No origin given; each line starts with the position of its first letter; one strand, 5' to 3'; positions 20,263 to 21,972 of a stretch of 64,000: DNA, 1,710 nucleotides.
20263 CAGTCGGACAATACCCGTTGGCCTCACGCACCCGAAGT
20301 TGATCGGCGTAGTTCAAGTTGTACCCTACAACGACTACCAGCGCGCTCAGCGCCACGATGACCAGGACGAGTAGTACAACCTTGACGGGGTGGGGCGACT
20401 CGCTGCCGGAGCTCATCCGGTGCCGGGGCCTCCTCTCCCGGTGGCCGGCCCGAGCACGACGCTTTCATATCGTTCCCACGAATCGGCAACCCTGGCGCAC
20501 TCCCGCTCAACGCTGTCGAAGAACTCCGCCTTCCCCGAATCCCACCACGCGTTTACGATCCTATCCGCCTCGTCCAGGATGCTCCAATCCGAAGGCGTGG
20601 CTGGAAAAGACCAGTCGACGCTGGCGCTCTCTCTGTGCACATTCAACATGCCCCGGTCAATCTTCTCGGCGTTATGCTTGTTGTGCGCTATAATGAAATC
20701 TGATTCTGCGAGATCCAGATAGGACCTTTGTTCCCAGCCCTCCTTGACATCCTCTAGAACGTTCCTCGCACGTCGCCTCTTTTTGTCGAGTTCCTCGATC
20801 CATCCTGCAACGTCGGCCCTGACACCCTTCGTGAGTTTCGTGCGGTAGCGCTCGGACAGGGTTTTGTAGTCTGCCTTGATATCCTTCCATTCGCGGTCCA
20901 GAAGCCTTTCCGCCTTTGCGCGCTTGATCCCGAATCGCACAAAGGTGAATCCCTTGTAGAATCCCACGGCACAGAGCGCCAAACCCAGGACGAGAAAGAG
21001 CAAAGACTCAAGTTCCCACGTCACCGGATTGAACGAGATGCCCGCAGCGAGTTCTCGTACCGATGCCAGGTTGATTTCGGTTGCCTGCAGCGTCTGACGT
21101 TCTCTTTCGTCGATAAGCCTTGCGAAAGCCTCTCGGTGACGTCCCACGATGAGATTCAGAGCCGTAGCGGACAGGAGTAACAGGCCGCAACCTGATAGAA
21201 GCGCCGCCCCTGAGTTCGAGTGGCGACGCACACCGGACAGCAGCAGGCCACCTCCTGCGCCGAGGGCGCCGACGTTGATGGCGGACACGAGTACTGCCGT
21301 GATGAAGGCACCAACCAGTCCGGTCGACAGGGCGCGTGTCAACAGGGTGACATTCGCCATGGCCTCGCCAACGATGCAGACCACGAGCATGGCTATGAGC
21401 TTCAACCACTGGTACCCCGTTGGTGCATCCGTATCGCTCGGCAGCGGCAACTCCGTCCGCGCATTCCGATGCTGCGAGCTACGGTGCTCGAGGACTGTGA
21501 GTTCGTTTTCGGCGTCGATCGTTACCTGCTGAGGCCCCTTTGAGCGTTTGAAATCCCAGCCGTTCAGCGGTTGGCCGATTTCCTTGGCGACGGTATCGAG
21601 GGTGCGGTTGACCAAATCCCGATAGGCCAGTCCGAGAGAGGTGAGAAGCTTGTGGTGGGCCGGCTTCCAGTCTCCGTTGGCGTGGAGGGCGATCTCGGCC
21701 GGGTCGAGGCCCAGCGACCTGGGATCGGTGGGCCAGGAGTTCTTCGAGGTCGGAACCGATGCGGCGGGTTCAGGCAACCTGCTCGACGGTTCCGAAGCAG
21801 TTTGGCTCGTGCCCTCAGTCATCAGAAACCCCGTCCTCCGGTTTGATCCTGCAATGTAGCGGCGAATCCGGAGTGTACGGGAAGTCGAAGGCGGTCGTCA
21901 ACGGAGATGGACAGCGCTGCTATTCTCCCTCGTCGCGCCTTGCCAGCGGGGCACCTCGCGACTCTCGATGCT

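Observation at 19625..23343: Four head-to-tail, translationally coupled genes (HEPN-like plus three membrane proteins, one vWA-like): candidate undescribed defence module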

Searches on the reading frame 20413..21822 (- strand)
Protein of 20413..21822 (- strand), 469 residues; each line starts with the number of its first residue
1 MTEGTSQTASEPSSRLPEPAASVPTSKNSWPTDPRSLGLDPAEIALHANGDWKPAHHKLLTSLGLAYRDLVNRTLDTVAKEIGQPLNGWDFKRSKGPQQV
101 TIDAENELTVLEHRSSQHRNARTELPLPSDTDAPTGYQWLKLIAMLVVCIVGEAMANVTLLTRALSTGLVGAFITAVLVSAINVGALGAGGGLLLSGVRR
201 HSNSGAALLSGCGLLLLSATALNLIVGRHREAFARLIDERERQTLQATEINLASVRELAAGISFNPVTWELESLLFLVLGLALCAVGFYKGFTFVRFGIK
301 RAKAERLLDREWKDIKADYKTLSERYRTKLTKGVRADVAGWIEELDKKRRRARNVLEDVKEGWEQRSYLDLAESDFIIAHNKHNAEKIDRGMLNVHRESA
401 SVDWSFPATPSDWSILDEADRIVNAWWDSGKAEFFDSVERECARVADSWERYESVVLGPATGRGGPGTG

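Call 5: search_protein_families(library=pfam, proteins=[window:20413-21822:-], max_evalue=1)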
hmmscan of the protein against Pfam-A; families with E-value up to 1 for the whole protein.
window:20413-21822:- (469 aa): 0 families

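Call 6: search_protein_families(library=padloc, proteins=[window:20413-21822:-], max_evalue=1)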
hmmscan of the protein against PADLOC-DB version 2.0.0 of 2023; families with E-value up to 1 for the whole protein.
window:20413-21822:- (469 aa): 0 families

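Call 7: search_protein_families(library=ncbifam, proteins=[window:20413-21822:-], max_evalue=1)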
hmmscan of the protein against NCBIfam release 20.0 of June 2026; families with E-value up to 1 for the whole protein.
window:20413-21822:- (469 aa): 1 family
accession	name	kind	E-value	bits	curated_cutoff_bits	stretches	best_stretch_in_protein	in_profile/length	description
NF002242.0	PRK01151.1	equivalog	0.17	11.5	72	1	299-351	9-63/67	30S ribosomal protein S17e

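Call 17: find_homologous_proteins(query=window:20413-21822:-)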
Query window:20413-21822:- (469 aa): 32 proteins with E <= 0.001 among 8000 candidates.
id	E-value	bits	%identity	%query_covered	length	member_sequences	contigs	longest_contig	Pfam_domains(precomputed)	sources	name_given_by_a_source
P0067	0.0e+0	1017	97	100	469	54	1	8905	-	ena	-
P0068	1.5e-244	830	81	98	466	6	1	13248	-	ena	-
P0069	6.9e-239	811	80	98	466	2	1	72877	-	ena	-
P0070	1.1e-238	811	80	98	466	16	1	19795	-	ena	-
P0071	1.8e-238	810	80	97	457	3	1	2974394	-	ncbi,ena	-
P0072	2.6e-235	800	76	100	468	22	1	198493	-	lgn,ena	-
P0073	2.2e-232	790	76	100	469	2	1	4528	-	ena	-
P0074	1.2e-230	784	76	99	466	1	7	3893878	-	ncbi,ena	-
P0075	6.8e-228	775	75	99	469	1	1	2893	-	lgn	-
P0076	3.3e-225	766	73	99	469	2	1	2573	-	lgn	-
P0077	2.8e-212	724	74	93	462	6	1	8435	-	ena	-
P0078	1.7e-193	662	64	100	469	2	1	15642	-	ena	-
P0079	2.4e-182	625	74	83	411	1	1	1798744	-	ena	-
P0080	8.1e-169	580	57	95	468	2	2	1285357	-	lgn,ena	-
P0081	7.0e-157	541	90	59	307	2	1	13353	-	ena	-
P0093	2.7e-101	358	43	91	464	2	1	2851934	-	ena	-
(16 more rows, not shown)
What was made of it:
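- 20413..21822 (-): p3: 469-aa polytopic inner-membrane protein with a variable N-terminal cytoplasmic domain, four TM helices and a C-terminal helical cytoplasmic domain. 32 close clusters (call 17).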

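Call 20: find_encoding_contigs(protein=P0074, flank=7000, max_places=4)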
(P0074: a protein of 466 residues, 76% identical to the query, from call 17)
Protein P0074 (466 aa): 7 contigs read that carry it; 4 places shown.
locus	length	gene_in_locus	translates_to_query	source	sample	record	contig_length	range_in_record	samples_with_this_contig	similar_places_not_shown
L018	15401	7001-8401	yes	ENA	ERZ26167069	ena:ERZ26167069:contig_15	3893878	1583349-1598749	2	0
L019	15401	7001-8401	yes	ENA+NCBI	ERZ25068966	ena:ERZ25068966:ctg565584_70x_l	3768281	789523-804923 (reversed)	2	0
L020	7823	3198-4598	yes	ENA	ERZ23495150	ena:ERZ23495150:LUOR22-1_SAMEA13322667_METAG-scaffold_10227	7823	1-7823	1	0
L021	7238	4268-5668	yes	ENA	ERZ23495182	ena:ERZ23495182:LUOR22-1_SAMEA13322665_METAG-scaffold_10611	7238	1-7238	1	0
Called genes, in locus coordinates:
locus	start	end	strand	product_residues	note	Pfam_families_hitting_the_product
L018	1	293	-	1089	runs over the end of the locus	PF02811:PHP, PF07733:DNA_pol3_alpha, PF17657:DNA_pol3_finger, PF14579:HHH_6, PF01336:tRNA_anti-codon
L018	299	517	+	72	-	PF11528:DUF3224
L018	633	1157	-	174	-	-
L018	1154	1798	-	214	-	PF18920:DUF5671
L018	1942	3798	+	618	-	PF00920:ILVD_EDD_N, PF24877:ILV_EDD_C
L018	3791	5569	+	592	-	PF02776:TPP_enzyme_N, PF00205:TPP_enzyme_M, PF02775:TPP_enzyme_C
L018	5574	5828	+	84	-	-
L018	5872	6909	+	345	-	PF07991:KARI_N, PF01450:KARI_C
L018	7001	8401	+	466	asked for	-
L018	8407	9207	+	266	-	-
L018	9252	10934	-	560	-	PF00817:IMS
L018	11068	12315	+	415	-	PF03160:Calx-beta (faint)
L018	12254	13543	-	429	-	PF00872:Transposase_mut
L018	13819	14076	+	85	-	-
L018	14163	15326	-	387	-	PF00589:Phage_integrase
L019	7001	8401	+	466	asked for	-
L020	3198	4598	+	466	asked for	-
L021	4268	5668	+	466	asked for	-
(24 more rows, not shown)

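Call 21: find_encoding_contigs(protein=P0093, flank=7000, max_places=3)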
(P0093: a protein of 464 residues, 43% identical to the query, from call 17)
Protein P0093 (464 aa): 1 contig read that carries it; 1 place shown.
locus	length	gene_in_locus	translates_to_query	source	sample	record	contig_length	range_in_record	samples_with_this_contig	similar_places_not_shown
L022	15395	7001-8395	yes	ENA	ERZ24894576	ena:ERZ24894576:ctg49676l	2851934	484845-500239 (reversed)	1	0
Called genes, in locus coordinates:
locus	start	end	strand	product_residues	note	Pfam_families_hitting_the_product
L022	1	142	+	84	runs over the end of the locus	-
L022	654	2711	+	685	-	PF00801:PKD (faint), PF05345:He_PIG (faint), PF17803:Cadherin_4 (faint), PF17963:Big_9 (weak), PF02494:HYR (faint), PF17963:Big_9 (weak)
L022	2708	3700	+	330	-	-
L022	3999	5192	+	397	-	-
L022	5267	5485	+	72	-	PF04255:DUF433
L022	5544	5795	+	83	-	-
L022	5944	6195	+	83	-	PF01381:HTH_3, PF13560:HTH_31 (weak)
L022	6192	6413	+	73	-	-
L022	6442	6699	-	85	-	PF14384:BrnA_antitoxin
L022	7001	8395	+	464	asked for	-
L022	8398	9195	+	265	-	-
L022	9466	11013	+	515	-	-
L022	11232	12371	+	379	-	-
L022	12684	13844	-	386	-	PF00589:Phage_integrase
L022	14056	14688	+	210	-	-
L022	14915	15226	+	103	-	-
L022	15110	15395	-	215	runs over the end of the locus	-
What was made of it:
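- TA genes and an integrase in L022 (call 21);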

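Call 55: search_protein_representatives(alignment_id=A4)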
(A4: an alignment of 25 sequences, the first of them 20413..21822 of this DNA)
Query: 25 sequences, 465 profile positions. Proteins with E-value up to 0.001 (for the whole library): 461; up to 1e-10: 49; up to 1e-30: 29. The best 150 are listed.
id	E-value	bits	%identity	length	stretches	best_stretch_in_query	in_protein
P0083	1.2e-202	690.1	-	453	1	12-460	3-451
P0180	1.2e-202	690.0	-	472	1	1-461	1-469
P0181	1.8e-113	396.0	-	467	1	31-459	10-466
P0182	1.2e-111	390.0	-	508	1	34-456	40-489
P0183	1.4e-106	373.3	-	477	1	19-459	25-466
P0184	2.7e-98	346.0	-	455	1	46-459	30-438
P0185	2.0e-93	329.9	-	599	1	19-460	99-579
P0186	6.7e-86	305.1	-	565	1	27-461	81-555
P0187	7.5e-84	298.3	-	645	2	28-302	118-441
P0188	9.2e-81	288.2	-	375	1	126-463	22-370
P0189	1.9e-80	287.2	-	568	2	26-298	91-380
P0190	2.1e-79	283.7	-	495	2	41-314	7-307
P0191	3.5e-78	279.7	-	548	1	24-460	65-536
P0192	8.6e-78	278.4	-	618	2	28-297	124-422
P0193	2.7e-77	276.8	-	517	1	27-460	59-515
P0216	4.1e-14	68.4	-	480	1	36-293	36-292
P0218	4.2e-12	61.8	-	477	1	121-359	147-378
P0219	1.0e-11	60.5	-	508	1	72-337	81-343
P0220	1.2e-11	60.3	-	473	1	128-360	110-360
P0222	2.7e-11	59.1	-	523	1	106-328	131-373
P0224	4.3e-11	58.5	-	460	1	101-329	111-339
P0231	2.9e-10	55.7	-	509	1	99-328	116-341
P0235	6.6e-10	54.6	-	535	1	61-315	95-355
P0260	8.3e-09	50.9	-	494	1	53-358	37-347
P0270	2.5e-08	49.3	-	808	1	88-232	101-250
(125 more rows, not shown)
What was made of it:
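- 20413..21822 (-): 461 representatives at E<=1e-3 (call 55).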

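Call 56: search_protein_families(library=pfam, proteins=[P0216, P0218, P0219, P0220, P0222, P0224, P0231, P0235, P0270, P0260], max_evalue=0.1)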
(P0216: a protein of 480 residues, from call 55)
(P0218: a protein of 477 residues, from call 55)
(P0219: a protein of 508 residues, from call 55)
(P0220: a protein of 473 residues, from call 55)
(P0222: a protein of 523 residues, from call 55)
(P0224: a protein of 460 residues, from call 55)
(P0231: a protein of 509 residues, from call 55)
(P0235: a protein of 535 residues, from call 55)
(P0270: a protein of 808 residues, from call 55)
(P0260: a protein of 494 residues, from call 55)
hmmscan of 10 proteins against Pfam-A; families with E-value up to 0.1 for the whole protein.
P0216 (480 aa): 5 families
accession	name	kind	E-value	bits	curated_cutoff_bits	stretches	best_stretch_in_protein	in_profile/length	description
PF05837.17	CENP-H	-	0.0039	17.5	29.9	1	337-444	5-118/202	Centromere protein H (CENP-H)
PF12008.13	EcoR124_C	-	0.035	14.1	23.1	0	406-475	132-199/260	Type I restriction and modification enzyme - subunit R C terminal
PF17675.6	APG6_N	-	0.039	14.8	45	0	49-122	56-126/132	Apg6 coiled-coil region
PF23268.1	RIN1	-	0.041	14.7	27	0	423-456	27-60/95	RIN1-like domain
PF17078.10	SHE3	-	0.056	13.6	30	0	336-387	129-180/228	SWI5-dependent HO expression protein 3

P0218 (477 aa): 5 families
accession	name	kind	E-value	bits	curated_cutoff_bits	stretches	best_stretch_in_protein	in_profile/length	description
PF13873.12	Myb_DNA-bind_5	-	0.023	15.1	21.7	1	321-345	52-76/78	Myb/SANT-like DNA-binding domain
PF24740.1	DUF7691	-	0.025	15.1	27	1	292-360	108-188/204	Domain of unknown function (DUF7691)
PF18196.7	Cdh1_DBD_1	-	0.058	14.1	26.4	0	325-376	35-86/120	Chromodomain helicase DNA-binding domain 1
PF13175.12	AAA_15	-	0.081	13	32.1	0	341-461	147-265/374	AAA ATPase domain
PF10045.14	DUF2280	-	0.089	13.4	24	0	318-352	43-77/103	Uncharacterized conserved protein (DUF2280)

P0219 (508 aa): 1 family
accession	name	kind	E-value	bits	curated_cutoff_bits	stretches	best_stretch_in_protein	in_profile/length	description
PF02322.20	Cyt_bd_oxida_II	-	0.057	13.2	35.6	1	190-297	154-252/302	Cytochrome bd terminal oxidase subunit II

P0220 (473 aa): 0 families

P0222 (523 aa): 0 families

P0224 (460 aa): 2 families
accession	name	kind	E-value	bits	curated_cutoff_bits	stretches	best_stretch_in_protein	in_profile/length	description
PF07690.21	MFS_1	-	0.017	14.5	33.4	1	145-238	201-293/347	Major Facilitator Superfamily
PF19613.4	DUF6118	-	0.098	12.5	27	0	65-166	65-163/245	Family of unknown function (DUF6118)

P0231 (509 aa): 3 families
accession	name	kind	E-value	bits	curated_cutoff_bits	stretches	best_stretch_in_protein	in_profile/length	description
PF09766.14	FmiP_Thoc5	-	0.014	15.1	29.4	1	311-396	86-170/362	Fms-interacting protein/Thoc5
PF07331.16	TctB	-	0.021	15.4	29.1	1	158-242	37-133/137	Tripartite tricarboxylate transporter TctB family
PF11533.15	AtzH-like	-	0.067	13.4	27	0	55-143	23-109/126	AtzH-like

P0235 (535 aa): 1 family
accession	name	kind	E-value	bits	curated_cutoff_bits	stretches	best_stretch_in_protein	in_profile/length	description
PF04513.17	Baculo_PEP_C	-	0.069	13.6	38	0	354-419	43-105/140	Baculovirus polyhedron envelope protein, PEP, C terminus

P0270 (808 aa): 0 families

P0260 (494 aa): 0 families
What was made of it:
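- Tried and rejected: None carried a Pfam domain (call 56).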

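Call 58: find_encoding_contigs(protein=P0218, flank=6000, max_places=3)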
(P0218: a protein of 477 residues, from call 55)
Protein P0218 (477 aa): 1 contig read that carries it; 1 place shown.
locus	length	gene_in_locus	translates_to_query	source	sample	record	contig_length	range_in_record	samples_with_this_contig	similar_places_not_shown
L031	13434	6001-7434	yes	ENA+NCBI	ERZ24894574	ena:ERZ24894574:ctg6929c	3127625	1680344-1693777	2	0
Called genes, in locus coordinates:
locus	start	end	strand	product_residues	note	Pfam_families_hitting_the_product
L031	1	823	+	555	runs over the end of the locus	PF03321:GH3, PF23571:GH3_M, PF23572:GH3_C (weak)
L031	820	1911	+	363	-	PF00296:Bac_luciferase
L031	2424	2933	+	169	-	-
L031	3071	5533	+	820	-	PF03160:Calx-beta, PF00082:Peptidase_S8, PF01483:P_proprotein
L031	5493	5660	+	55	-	-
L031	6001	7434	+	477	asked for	-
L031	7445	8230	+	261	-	-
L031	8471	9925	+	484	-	PF01442:Apolipoprotein (weak)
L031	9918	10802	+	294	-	-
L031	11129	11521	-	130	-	PF00484:Pro_CA (faint)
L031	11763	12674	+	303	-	PF00274:Glycolytic (weak)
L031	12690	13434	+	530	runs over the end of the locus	PF00732:GMC_oxred_N, PF05199:GMC_oxred_C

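Call 69: find_encoding_contigs(protein=P0068, flank=8000, max_places=2)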
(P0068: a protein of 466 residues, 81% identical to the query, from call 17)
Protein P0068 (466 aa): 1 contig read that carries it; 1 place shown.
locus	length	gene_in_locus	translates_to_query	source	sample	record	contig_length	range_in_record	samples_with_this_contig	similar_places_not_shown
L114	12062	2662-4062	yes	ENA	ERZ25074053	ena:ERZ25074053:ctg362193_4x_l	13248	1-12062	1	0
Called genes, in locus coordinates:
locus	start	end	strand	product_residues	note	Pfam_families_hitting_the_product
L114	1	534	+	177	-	?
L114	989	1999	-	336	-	PF00872:Transposase_mut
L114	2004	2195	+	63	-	PF01695:IstB_IS21 (weak)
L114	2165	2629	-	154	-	-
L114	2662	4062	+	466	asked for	-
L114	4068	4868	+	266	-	-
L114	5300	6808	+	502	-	-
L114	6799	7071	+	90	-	-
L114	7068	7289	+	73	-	-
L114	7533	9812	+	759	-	PF26345:ScoMcrA_N (weak), PF00795:CN_hydrolase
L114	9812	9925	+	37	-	-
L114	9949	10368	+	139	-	-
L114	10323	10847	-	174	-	PF02371:Transposase_20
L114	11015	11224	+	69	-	PF12762:DDE_Tnp_IS1595 (weak)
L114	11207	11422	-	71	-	-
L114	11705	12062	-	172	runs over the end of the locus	-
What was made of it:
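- transposases in L114 (call 69).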

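Call 80: search_protein_families(library=padloc, proteins=[L031:8471-9925:+, L114:5300-6808:+, L114:7533-9812:+], max_evalue=0.00001)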
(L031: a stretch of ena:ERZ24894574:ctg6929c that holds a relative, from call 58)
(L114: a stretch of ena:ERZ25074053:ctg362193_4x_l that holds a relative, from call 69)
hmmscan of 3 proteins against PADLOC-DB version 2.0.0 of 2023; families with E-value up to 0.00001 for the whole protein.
L031:8471-9925:+ (484 aa): 0 families

L114:5300-6808:+ (502 aa): 0 families

L114:7533-9812:+ (759 aa): 0 families

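Call 83: search_solved_structures(query=A4, max_evalue=10, show_alignments=2)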
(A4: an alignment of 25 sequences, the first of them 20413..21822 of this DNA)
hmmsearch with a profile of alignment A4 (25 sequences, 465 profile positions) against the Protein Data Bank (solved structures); distinct sequences matched with E-value up to 10: 28.
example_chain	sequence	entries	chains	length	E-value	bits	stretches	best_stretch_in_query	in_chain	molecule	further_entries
8i8q_A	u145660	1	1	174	0.42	12.3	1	100-163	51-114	Ferritin light chain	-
3af9_X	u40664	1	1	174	0.51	12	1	86-161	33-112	Ferritin light chain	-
7emm_A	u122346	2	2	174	0.59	11.8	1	86-161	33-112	Ferritin light chain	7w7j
2gyd_A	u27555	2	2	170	0.68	11.6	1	100-161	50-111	ferritin L subunit | Ferritin light chain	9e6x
7bd7_A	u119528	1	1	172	0.68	11.6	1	100-161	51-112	Ferritin light chain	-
3wvu_A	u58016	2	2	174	0.68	11.6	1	98-161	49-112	Ferritin light chain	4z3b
5lg2_A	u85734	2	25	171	0.69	11.6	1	100-161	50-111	Ferritin light chain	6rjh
6ra8_A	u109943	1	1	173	0.69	11.6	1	100-161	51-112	Ferritin light chain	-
6pxm_B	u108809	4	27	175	0.69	11.6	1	87-161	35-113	Ferritin light chain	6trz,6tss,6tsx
8i8u_X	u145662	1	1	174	0.7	11.6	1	100-161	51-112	Ferritin light chain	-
3af8_X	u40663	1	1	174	0.7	11.6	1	100-161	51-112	Ferritin light chain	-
1gwg_A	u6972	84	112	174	0.7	11.6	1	100-161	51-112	FERRITIN LIGHT CHAIN | APOFERRITIN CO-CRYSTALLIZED WITH SN-PROTOPORPHYRIN IX IN CADMIUM SULFATE | FERRITIN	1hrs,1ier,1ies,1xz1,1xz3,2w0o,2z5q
7vio_A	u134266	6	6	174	0.7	11.6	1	100-161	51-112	Ferritin light chain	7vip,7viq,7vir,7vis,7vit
6jee_A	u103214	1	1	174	0.7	11.6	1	100-161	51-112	Ferritin light chain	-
6jef_A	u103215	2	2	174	0.7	11.6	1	100-161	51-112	Ferritin light chain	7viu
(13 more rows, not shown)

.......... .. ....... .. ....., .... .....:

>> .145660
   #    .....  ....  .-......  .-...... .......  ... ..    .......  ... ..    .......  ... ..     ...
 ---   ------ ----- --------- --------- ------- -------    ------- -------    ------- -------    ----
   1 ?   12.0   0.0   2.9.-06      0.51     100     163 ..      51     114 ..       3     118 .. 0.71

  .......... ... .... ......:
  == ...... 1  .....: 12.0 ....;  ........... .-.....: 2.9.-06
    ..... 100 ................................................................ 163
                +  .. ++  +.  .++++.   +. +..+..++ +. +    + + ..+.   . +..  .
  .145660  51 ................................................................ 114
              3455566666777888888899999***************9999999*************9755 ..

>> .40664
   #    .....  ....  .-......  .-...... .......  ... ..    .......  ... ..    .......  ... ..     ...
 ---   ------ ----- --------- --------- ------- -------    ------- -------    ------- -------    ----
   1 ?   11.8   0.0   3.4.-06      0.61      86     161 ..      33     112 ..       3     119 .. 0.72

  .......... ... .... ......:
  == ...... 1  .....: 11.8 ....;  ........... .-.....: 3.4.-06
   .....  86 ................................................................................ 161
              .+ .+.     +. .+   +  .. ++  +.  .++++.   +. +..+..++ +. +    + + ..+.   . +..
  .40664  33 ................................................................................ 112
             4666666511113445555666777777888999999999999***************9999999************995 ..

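Call 86: search_protein_families(library=phrogs, proteins=[window:20413-21822:-], max_evalue=0.01)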
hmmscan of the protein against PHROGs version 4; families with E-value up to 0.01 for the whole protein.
window:20413-21822:- (469 aa): 0 families

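Call 102: find_encoding_contigs(protein=P0080, flank=8000, max_places=2)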
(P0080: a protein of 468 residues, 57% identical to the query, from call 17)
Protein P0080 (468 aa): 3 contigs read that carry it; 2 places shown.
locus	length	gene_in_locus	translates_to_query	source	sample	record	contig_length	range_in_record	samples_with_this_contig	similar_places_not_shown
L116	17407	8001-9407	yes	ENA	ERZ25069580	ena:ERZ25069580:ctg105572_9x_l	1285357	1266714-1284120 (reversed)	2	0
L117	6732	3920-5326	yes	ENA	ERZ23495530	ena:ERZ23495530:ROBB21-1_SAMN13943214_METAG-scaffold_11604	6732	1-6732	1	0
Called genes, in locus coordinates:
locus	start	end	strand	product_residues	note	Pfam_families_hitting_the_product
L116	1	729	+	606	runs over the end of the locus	PF19078:Big_12, PF20622:Big_15 (faint), PF19078:Big_12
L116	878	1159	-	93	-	-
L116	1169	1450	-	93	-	-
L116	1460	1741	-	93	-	-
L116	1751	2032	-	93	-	-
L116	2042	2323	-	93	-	-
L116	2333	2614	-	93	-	-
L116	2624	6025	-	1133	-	PF19078:Big_12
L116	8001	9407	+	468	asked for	-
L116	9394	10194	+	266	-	-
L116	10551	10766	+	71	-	-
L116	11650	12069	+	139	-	-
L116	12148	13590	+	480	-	PF00282:Pyridoxal_deC, PF00155:Aminotran_1_2 (weak), PF00266:Aminotran_5 (weak), PF01041:DegT_DnrJ_EryC1 (weak), PF01212:Beta_elim_lyase (weak)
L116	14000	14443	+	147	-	PF03544:TonB_C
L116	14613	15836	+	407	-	PF13742:tRNA_anti_2, PF01336:tRNA_anti-codon, PF02601:Exonuc_VII_L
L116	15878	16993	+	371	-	-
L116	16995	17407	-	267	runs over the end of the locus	PF00106:adh_short, PF08659:KR, PF13561:adh_short_C2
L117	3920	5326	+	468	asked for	-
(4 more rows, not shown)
